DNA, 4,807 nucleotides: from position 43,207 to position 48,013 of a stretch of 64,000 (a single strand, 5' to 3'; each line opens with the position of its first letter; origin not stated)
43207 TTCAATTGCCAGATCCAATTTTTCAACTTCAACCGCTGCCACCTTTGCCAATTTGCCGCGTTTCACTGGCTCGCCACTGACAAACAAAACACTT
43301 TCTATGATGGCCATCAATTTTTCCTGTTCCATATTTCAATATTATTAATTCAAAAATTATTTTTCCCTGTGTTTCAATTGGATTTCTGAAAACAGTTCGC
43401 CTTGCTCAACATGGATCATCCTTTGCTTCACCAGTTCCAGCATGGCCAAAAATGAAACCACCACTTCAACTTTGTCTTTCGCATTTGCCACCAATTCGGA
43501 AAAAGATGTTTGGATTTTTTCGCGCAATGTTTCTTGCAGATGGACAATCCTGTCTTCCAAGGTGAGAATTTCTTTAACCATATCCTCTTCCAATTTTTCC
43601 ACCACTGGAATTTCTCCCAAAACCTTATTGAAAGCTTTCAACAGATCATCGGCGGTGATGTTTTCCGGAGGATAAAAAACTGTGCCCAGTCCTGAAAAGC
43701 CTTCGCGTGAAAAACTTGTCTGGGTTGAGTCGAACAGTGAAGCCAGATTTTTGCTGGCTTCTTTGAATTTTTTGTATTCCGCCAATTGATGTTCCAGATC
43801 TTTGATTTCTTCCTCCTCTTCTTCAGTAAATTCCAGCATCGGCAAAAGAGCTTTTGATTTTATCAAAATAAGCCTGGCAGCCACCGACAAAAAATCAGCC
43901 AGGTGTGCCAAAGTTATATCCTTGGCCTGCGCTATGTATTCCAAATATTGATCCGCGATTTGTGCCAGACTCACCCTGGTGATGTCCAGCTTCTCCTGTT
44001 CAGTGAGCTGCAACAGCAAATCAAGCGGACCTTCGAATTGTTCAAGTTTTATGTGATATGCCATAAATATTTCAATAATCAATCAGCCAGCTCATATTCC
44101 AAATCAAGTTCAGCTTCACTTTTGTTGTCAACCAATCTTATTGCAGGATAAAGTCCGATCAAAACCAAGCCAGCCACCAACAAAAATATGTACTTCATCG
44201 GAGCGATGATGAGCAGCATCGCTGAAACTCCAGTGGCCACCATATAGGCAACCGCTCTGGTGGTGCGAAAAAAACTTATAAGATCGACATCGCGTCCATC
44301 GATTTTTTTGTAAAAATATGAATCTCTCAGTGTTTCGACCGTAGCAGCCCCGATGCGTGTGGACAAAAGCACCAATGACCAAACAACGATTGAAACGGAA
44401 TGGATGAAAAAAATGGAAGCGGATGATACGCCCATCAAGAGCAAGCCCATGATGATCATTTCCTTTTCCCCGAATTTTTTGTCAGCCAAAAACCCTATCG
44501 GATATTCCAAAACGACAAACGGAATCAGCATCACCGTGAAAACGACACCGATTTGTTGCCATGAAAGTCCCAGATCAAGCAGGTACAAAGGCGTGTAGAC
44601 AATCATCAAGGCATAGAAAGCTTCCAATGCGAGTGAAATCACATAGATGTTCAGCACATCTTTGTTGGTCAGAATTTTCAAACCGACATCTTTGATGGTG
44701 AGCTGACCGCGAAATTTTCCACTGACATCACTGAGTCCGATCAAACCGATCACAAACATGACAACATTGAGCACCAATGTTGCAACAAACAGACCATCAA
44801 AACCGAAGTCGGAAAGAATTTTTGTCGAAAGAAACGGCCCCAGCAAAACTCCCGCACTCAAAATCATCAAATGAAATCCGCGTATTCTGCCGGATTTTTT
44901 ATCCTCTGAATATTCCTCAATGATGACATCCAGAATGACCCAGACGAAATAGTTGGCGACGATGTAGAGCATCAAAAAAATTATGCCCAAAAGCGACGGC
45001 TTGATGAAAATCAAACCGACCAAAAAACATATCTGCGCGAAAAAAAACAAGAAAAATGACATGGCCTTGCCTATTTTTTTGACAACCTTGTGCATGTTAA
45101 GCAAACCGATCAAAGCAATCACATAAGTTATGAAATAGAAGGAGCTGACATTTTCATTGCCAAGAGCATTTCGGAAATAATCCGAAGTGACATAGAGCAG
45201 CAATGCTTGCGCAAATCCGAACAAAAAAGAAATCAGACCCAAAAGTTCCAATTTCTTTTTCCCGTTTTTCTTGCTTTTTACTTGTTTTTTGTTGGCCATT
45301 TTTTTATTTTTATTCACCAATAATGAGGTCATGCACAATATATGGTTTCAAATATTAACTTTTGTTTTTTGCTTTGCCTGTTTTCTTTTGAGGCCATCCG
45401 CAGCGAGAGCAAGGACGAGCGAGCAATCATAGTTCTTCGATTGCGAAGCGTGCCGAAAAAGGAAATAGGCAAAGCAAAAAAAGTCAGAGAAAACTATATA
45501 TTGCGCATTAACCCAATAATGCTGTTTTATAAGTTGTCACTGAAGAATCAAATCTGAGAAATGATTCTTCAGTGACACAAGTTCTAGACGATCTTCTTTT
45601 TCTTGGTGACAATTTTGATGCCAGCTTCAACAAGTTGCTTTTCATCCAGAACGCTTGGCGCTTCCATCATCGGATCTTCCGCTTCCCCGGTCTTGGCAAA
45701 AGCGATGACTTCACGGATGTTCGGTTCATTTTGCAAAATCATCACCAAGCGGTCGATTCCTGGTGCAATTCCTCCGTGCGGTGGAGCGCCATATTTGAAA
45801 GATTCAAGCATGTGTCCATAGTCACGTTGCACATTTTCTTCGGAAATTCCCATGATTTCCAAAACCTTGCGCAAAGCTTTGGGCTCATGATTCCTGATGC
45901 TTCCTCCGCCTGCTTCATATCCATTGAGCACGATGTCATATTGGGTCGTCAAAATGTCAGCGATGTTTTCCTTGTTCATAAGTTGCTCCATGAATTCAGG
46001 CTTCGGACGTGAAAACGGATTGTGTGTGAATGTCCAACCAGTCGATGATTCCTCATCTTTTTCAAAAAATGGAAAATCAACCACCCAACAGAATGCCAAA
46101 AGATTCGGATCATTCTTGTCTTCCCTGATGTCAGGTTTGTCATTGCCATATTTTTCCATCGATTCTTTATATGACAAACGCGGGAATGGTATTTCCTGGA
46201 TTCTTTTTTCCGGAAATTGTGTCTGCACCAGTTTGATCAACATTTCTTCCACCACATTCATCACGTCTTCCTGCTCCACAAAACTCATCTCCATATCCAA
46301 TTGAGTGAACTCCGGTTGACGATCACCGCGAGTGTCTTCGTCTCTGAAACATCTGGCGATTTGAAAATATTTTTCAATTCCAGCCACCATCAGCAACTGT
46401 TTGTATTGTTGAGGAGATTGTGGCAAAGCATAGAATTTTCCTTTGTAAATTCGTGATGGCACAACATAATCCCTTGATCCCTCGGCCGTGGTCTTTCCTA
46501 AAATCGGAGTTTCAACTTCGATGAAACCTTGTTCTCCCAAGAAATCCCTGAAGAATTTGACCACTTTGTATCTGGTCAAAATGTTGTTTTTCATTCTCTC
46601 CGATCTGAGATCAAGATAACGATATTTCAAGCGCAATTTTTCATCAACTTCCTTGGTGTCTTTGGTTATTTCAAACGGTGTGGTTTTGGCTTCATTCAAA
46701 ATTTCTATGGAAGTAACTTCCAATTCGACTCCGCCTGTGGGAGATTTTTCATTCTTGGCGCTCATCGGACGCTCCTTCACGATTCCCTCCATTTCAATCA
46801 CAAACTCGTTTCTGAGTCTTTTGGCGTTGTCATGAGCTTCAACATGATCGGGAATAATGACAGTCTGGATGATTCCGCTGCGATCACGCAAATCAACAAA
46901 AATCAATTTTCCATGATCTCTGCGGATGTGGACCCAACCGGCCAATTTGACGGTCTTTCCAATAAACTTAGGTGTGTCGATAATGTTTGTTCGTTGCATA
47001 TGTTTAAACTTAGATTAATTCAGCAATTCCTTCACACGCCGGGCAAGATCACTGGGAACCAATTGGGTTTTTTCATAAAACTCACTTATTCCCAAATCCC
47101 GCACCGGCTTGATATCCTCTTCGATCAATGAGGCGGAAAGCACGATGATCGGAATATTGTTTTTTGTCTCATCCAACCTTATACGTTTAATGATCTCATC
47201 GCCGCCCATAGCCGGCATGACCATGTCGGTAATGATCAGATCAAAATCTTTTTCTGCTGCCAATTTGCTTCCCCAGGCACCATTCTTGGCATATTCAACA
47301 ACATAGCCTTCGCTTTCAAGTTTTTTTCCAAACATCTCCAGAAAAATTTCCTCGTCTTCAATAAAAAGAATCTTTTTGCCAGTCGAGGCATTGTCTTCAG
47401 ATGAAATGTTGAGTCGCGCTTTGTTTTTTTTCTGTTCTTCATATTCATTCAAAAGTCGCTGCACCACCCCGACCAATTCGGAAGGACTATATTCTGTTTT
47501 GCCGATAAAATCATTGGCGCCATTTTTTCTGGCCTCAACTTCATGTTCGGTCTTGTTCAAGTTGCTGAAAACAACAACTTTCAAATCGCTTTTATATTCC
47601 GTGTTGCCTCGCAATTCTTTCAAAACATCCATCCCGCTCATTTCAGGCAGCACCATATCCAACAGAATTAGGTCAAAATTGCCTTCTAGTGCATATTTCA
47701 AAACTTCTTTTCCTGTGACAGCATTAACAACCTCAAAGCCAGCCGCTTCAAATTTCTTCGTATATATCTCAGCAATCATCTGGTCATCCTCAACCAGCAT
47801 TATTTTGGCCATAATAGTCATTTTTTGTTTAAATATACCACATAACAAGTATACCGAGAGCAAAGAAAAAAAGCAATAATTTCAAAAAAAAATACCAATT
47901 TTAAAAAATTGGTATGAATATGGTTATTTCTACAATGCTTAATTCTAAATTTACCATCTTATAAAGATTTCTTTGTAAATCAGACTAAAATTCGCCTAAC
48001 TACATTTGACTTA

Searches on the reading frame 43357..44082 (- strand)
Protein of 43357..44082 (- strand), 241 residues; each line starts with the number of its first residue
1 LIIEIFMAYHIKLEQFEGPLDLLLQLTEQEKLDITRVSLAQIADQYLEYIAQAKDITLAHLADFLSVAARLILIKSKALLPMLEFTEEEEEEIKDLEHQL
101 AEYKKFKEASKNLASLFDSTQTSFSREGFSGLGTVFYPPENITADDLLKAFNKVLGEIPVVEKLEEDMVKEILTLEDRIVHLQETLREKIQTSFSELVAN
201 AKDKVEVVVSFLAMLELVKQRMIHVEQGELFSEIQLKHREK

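Call 16: search_protein_families(library=pfam, proteins=[window:43357-44082:-])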
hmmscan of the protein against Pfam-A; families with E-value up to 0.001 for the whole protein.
window:43357-44082:- (241 aa): 2 families
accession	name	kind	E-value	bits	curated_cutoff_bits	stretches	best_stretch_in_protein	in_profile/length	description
PF02616.19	SMC_ScpA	-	8.1e-30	105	24.6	1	28-236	3-229/232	Segregation and condensation protein ScpA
PF04824.21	Rad21_Rec8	-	8.3e-06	25.5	22.7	1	192-238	5-51/55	Conserved region of Rad21 / Rec8 like protein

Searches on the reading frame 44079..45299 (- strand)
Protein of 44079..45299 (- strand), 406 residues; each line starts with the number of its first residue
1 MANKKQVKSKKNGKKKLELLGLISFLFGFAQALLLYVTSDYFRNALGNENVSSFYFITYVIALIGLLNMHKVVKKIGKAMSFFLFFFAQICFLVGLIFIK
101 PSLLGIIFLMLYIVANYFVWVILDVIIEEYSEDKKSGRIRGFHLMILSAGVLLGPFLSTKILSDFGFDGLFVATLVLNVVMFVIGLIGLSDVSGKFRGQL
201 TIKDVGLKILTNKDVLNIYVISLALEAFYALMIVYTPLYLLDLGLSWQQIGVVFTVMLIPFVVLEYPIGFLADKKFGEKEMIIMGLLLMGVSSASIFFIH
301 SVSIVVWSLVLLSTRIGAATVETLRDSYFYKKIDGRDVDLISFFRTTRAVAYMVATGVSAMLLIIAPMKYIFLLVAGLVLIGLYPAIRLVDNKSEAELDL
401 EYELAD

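Call 16: search_protein_families(library=pfam, proteins=[window:44079-45299:-])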
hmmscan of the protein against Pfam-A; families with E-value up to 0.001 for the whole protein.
window:44079-45299:- (406 aa): 3 families
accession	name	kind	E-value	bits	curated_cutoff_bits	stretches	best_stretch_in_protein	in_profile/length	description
PF07690.21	MFS_1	-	2.2e-26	93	33.4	2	21-315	2-305/347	Major Facilitator Superfamily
PF12832.13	MFS_1_like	-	1e-05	25.2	25.2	1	233-385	19-175/373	MFS_1 like family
PF13347.12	MFS_2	-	8e-05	21.8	27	1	27-168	240-387/427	MFS/sugar transport protein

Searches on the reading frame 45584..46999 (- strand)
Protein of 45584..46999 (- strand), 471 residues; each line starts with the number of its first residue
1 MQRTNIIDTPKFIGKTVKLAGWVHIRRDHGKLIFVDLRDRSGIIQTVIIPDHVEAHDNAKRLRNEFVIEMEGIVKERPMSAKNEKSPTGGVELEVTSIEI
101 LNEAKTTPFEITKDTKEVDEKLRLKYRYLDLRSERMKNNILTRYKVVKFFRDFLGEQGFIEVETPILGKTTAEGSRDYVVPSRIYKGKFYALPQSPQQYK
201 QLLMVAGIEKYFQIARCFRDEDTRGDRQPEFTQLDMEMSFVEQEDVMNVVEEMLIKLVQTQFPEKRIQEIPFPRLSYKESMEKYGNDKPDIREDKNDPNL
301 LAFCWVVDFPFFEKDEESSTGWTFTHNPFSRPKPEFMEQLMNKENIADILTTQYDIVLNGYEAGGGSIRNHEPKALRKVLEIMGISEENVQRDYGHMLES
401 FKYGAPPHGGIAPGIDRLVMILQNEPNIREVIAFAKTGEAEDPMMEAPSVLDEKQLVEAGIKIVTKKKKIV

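Call 16: search_protein_families(library=pfam, proteins=[window:45584-46999:-])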
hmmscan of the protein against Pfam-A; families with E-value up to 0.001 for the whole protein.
window:45584-46999:- (471 aa): 4 families
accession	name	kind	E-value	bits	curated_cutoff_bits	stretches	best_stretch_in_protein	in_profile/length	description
PF00152.25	tRNA-synt_2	-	2.8e-114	381.8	25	1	119-437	1-307/308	tRNA synthetases class II (D, K and N)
PF01336.31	tRNA_anti-codon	-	1.6e-15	57.2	27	1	17-101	1-75/75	OB-fold nucleic acid binding domain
PF01409.25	tRNA-synt_2d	-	0.00046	20.2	19.8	0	195-266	88-161/246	tRNA synthetases class II core domain (F)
PF00587.30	tRNA-synt_2b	-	0.00085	19.9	29.3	0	210-269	38-98/179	tRNA synthetase class II core domain (G, H, P, S and T)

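Call 17: find_encoding_contigs(protein=window:45584-46999:-, flank=10000, max_places=6)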
Protein window:45584-46999:- (471 aa): 1 contig read that carries it; 1 place shown.
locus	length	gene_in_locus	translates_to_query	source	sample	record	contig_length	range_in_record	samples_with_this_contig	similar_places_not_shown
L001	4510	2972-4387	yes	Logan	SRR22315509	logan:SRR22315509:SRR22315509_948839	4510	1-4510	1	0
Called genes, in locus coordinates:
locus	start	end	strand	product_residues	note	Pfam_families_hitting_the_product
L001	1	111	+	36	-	?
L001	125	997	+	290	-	PF02401:LYTB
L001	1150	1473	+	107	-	-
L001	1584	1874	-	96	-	-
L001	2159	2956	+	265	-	PF00072:Response_reg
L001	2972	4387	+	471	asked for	PF01336:tRNA_anti-codon, PF00152:tRNA-synt_2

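Call 51: find_homologous_proteins(query=window:45584-46999:-, max_evalue=1e-50)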
Query window:45584-46999:- (471 aa): 8000 proteins with E <= 1e-50 among 8000 candidates; the best 120 are listed.
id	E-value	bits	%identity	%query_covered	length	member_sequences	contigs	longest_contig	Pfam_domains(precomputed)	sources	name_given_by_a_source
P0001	0.0e+0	1026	95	98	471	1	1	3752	PF01336.32,PF00152.26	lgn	-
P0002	0.0e+0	1023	95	100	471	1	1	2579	PF01336.32,PF00152.26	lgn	-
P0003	0.0e+0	1023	95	100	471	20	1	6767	PF01336.32,PF00152.26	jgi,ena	-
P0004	0.0e+0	1023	95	100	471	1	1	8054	PF01336.32,PF00152.26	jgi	jgi:aspartyl-tRNA synthetase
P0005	0.0e+0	1021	95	98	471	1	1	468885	PF01336.32,PF00152.26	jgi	jgi:aspartyl-tRNA synthetase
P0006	0.0e+0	1020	95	98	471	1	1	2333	PF01336.32,PF00152.26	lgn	-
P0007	1.7e-297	1004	93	98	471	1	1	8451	PF01336.32,PF00152.26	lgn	-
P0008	2.0e-294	994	92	97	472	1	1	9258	PF01336.32,PF00152.26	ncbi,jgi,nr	ncbi:MAG: hypothetical protein ACD_9C00047G0003 [uncultured bacterium]|nr:MAG: hypothetical protein 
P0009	2.0e-279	945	87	98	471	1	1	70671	PF01336.32,PF00152.26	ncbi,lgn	-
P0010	6.1e-278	940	85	100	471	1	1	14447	PF01336.32,PF00152.26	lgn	-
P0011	6.2e-277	937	86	98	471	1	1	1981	PF01336.32,PF00152.26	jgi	jgi:aspartyl-tRNA synthetase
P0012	1.5e-274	929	85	100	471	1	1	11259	PF01336.32,PF00152.26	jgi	jgi:aspartyl-tRNA synthetase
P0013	2.5e-272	921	84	100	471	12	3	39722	PF01336.32,PF00152.26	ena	-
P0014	2.8e-269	911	83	99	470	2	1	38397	PF01336.32,PF00152.26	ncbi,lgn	ncbi:MAG TPA: aspartate--tRNA ligase [Patescibacteria group bacterium]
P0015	2.3e-263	892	82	98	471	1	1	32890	PF01336.32,PF00152.26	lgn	-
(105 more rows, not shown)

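Call 52: find_encoding_contigs(protein=P0005, flank=10000, max_places=3)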
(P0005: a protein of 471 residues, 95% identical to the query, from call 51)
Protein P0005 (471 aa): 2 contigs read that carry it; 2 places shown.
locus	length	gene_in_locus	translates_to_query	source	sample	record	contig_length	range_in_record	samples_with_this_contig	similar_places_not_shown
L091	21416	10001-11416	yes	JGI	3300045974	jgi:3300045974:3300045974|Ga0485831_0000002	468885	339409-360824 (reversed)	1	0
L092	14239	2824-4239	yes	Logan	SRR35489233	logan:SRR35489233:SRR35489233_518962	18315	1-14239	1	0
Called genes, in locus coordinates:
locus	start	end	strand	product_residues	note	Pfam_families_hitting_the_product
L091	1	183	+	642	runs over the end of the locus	PF03485:Arg_tRNA_synt_N, PF00750:tRNA-synt_1d, PF05746:DALR_1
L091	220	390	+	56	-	-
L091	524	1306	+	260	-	-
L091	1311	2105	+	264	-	-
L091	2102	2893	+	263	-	-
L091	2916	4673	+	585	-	PF00512:HisKA, PF02518:HATPase_c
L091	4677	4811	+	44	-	-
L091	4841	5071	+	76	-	-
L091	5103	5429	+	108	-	-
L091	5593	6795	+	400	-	PF00579:tRNA-synt_1b, PF22421:SYY_C-terminal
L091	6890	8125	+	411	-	PF00587:tRNA-synt_2b, PF03129:HGTP_anticodon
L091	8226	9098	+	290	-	PF02401:LYTB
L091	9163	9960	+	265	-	PF00072:Response_reg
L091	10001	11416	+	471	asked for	PF01336:tRNA_anti-codon, PF00152:tRNA-synt_2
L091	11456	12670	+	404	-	PF07690:MFS_1, PF12832:MFS_1_like, PF07690:MFS_1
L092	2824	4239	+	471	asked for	PF01336:tRNA_anti-codon, PF00152:tRNA-synt_2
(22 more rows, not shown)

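Call 53: find_encoding_contigs(protein=P0004, flank=10000, max_places=3)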
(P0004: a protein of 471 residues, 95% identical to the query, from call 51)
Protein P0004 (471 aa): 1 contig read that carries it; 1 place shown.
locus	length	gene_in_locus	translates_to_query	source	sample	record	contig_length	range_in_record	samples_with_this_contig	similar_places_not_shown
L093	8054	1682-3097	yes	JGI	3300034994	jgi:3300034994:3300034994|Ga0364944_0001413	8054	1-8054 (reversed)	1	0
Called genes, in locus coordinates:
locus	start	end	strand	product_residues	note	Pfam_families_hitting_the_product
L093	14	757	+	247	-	PF02401:LYTB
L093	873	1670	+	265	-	PF00072:Response_reg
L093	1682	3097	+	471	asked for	PF01336:tRNA_anti-codon, PF00152:tRNA-synt_2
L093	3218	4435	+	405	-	PF07690:MFS_1, PF12832:MFS_1_like (weak), PF07690:MFS_1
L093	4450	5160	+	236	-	PF02616:SMC_ScpA, PF04824:Rad21_Rec8 (faint)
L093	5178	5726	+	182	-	PF04079:SMC_ScpB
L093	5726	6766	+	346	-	PF13354:Beta-lactamase2 (weak), PF00768:Peptidase_S11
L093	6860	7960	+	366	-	PF00953:Glycos_transf_4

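Call 54: find_encoding_contigs(protein=P0003, flank=10000, max_places=3)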
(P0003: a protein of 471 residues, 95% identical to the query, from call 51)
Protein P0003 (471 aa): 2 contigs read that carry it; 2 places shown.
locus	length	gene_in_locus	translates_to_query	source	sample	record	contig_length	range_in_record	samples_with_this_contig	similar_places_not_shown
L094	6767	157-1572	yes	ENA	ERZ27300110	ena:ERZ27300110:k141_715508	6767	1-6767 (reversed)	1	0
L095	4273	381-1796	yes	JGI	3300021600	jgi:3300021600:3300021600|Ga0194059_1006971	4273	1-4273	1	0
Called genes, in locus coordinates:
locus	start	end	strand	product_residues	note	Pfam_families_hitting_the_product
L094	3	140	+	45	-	?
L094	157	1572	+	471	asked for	PF01336:tRNA_anti-codon, PF00152:tRNA-synt_2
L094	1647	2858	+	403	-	PF07690:MFS_1, PF12832:MFS_1_like, PF07690:MFS_1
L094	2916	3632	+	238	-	PF02616:SMC_ScpA, PF04824:Rad21_Rec8 (weak)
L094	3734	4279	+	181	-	PF04079:SMC_ScpB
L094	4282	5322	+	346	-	PF13354:Beta-lactamase2 (weak), PF00768:Peptidase_S11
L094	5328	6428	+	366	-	PF10555:MraY_sig1 (faint), PF00953:Glycos_transf_4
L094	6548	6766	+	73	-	?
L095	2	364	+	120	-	?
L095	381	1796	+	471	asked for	PF01336:tRNA_anti-codon, PF00152:tRNA-synt_2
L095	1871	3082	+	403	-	PF07690:MFS_1, PF12832:MFS_1_like, PF07690:MFS_1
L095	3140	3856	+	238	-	PF02616:SMC_ScpA, PF04824:Rad21_Rec8 (weak)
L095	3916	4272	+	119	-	?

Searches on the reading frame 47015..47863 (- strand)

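Call 16: search_protein_families(library=pfam, proteins=[window:47015-47863:-])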
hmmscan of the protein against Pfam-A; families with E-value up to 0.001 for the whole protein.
window:47015-47863:- (282 aa): 1 family
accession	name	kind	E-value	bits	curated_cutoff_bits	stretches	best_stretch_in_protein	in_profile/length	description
PF00072.30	Response_reg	-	2.2e-41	140.9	30.2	2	21-132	1-108/111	Response regulator receiver domain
